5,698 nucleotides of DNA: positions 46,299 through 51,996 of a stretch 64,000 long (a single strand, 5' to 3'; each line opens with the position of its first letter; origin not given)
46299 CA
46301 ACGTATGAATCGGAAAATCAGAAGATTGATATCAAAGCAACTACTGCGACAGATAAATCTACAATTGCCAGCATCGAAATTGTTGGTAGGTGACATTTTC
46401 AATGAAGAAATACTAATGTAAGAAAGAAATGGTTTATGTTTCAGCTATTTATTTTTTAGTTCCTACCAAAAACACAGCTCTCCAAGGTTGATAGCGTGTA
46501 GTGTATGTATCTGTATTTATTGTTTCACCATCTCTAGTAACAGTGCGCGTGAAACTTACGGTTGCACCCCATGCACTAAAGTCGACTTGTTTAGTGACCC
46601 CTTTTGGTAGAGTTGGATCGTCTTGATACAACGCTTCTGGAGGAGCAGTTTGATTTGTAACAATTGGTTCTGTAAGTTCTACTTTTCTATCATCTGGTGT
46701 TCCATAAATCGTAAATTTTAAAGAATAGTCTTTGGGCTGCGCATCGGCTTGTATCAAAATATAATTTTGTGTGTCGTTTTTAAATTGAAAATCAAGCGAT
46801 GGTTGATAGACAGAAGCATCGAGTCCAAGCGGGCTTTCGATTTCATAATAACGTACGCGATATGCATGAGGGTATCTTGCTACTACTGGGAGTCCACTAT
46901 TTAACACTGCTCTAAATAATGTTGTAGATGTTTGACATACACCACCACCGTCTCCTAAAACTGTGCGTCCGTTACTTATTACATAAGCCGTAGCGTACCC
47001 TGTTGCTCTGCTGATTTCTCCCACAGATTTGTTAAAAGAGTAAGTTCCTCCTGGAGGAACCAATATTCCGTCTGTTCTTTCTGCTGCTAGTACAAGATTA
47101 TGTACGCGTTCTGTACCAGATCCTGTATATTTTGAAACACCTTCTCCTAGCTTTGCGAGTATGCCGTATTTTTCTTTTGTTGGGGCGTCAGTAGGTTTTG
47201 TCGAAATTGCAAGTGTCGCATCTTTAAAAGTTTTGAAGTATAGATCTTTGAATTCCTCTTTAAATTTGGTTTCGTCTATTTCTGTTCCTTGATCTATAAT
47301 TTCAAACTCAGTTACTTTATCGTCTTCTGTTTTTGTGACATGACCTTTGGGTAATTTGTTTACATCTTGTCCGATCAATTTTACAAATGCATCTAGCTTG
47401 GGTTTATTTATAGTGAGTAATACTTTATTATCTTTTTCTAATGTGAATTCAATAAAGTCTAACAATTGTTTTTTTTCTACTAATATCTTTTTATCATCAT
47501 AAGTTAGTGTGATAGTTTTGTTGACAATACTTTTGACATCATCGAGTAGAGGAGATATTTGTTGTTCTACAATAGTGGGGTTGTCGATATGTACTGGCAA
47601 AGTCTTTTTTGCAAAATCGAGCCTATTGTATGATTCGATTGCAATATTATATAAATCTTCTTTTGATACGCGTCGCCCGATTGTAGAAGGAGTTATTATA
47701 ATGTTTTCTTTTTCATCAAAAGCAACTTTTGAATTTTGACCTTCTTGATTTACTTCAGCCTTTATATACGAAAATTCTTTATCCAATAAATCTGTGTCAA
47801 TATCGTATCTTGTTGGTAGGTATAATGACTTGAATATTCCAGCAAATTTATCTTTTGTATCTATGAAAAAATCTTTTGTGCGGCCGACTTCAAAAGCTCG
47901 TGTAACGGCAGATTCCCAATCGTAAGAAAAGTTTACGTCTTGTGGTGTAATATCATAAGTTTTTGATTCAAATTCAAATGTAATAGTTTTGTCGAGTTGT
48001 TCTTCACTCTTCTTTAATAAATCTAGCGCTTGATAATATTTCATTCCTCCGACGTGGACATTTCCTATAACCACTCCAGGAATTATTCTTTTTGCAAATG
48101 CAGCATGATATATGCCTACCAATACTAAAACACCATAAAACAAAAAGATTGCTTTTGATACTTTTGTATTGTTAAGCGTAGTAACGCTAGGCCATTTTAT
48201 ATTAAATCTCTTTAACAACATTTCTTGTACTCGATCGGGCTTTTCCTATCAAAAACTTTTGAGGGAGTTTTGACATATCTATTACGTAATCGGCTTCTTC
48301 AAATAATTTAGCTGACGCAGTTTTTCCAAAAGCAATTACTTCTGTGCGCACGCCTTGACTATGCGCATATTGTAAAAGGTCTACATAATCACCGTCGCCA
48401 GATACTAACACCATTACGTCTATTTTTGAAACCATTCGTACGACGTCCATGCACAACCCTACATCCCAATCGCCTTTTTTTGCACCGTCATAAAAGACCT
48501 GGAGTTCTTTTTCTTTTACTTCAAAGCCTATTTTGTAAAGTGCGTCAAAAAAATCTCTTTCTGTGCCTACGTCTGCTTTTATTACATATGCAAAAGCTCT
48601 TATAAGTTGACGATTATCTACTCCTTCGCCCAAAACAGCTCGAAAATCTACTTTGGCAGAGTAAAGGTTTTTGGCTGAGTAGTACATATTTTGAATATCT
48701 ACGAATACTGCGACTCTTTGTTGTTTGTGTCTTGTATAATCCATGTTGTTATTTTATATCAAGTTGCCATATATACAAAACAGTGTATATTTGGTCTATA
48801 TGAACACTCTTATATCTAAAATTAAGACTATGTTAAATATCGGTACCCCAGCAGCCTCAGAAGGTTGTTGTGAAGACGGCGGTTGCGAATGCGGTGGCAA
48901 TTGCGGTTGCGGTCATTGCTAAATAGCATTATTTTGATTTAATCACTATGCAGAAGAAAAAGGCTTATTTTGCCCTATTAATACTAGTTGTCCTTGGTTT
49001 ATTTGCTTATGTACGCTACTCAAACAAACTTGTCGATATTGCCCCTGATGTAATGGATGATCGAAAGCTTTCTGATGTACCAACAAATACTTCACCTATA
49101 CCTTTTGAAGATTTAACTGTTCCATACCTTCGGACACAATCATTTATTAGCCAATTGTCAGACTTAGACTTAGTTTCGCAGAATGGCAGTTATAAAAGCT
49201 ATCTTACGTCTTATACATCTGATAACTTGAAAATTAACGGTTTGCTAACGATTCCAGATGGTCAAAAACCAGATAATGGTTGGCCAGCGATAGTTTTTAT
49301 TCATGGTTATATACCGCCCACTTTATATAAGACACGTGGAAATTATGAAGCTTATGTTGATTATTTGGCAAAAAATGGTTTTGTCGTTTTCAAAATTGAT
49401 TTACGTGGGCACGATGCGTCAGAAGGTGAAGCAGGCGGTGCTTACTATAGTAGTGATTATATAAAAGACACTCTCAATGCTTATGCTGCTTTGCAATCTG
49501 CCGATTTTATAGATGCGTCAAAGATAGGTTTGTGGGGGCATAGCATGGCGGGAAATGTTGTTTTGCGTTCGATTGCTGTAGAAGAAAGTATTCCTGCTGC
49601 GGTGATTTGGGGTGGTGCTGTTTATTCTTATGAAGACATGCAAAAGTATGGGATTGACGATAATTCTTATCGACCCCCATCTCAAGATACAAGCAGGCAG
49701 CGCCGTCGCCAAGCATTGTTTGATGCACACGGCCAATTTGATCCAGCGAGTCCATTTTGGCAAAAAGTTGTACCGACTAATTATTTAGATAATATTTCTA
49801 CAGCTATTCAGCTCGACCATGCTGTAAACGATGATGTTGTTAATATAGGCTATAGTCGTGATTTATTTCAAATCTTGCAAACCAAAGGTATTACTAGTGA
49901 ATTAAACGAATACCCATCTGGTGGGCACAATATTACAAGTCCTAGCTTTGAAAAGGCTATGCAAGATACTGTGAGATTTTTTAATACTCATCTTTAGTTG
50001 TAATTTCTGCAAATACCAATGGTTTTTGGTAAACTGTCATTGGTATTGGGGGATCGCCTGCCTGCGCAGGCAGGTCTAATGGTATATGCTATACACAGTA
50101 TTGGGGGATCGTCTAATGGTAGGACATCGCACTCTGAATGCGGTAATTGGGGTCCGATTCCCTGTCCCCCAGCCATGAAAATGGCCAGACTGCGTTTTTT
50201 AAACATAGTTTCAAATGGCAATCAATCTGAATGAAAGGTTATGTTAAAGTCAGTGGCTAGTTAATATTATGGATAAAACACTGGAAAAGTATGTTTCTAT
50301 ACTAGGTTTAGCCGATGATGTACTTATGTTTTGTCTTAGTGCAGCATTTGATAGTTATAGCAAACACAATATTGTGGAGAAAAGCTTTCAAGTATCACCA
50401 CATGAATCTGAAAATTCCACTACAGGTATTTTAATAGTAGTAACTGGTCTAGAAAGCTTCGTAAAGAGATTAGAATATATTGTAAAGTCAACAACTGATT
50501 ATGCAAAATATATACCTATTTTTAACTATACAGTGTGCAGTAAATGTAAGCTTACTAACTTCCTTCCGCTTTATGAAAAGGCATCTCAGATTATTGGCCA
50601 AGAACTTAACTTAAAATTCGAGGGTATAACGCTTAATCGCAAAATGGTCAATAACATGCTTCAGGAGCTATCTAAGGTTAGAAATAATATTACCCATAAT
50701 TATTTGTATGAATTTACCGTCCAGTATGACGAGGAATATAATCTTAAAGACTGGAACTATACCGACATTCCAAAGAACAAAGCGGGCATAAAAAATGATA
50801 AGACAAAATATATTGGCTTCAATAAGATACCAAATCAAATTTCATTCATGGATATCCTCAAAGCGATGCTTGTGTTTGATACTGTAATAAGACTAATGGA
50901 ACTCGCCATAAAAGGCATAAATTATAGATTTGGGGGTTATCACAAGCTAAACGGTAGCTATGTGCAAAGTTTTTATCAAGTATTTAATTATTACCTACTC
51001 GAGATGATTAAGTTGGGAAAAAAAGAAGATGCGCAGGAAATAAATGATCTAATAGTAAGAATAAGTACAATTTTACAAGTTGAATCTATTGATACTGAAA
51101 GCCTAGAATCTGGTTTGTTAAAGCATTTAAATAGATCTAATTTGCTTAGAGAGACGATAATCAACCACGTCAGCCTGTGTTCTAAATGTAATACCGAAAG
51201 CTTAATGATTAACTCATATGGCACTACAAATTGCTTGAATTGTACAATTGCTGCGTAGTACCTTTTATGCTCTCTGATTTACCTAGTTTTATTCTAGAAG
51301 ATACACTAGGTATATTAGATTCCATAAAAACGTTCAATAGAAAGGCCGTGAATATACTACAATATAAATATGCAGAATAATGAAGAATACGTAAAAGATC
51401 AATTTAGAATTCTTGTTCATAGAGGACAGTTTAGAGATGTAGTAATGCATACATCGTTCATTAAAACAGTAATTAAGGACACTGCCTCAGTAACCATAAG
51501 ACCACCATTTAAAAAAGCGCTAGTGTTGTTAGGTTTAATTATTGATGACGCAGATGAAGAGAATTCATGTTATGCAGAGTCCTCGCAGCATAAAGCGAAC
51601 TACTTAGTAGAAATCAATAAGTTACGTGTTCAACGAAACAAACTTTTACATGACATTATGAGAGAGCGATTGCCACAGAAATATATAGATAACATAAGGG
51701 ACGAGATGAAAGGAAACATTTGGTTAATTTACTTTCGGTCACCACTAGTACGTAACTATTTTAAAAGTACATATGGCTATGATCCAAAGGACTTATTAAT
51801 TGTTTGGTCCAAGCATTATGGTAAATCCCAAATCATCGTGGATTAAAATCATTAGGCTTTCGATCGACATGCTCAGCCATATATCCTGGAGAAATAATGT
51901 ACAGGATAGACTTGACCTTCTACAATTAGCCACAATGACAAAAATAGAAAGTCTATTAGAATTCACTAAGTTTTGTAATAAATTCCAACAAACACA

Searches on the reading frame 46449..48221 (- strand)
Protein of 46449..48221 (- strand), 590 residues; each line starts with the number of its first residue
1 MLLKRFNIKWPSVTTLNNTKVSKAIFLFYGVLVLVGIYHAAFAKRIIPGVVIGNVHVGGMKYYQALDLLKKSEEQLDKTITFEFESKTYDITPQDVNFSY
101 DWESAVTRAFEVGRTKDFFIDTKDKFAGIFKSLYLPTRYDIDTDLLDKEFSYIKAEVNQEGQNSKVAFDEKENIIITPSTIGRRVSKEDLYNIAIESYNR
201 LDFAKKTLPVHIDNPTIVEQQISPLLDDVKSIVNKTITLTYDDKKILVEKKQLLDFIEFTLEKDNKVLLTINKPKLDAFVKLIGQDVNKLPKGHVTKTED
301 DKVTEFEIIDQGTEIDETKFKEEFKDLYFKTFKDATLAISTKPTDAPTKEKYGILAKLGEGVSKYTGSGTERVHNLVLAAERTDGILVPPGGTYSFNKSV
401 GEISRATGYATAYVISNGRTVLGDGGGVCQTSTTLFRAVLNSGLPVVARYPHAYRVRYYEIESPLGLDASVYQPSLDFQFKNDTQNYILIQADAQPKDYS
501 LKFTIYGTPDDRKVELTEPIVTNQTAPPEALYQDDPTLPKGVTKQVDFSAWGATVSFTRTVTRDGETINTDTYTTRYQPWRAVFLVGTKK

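Call 66: search_protein_families(library=pfam, proteins=[window:46449-48221:-], max_evalue=0.00001)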
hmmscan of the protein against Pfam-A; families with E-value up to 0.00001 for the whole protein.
window:46449-48221:- (590 aa): 2 families
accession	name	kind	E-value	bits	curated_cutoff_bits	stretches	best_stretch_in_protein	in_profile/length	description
PF04294.18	VanW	-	1.2e-41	141.7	27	1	371-499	1-125/130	VanW like protein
PF12229.13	PG_binding_4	-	9.8e-11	42.3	22.1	1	89-193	1-103/117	Putative peptidoglycan binding domain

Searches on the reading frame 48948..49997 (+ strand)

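Call 66: search_protein_families(library=pfam, proteins=[window:48948-49997:+], max_evalue=0.00001)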
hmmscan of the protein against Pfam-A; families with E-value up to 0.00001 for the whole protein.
window:48948-49997:+ (349 aa): 8 families
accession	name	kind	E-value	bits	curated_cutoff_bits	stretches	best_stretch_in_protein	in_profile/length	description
PF12146.15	Hydrolase_4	-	2.2e-15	57.1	27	1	114-226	6-112/239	Serine aminopeptidase, S33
PF00326.27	Peptidase_S9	-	2.9e-13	50.2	22.6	1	137-348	7-209/213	Prolyl oligopeptidase family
PF00561.26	Abhydrolase_1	-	2.4e-09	37.7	25.8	1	113-223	1-102/245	alpha/beta hydrolase fold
PF02129.25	Peptidase_S15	-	5.4e-08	33.3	23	0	99-235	8-141/262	X-Pro dipeptidyl-peptidase (S15 family)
PF12697.13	Abhydrolase_6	-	1.2e-07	33.1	26.3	1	115-271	1-120/217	Alpha/beta hydrolase family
PF01738.24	DLH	-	1.6e-07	31.6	21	0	99-334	4-193/217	Dienelactone hydrolase family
PF08840.17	BAAT_C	-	2.8e-06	28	20.9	1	177-335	8-166/210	BAAT / Acyl-CoA thioester hydrolase C terminal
PF20434.5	BD-FAE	-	5.2e-06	26.6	26.8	0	109-308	10-213/215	BD-FAE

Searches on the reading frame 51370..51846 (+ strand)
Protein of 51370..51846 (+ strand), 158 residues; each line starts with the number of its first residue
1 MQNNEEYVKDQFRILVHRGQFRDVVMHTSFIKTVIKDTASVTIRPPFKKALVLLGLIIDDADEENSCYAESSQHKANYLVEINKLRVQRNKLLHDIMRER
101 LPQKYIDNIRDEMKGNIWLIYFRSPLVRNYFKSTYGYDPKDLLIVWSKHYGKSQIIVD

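Call 11: search_protein_families(library=pfam, proteins=[window:51370-51846:+], max_evalue=0.01)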
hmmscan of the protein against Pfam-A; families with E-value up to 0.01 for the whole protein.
window:51370-51846:+ (158 aa): 1 family
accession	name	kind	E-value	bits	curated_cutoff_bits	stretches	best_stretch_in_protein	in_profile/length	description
PF18186.6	SLATT_4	-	0.0043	17.2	27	1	27-125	45-139/165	SMODS and SLOG-associating 2TM effector domain family 4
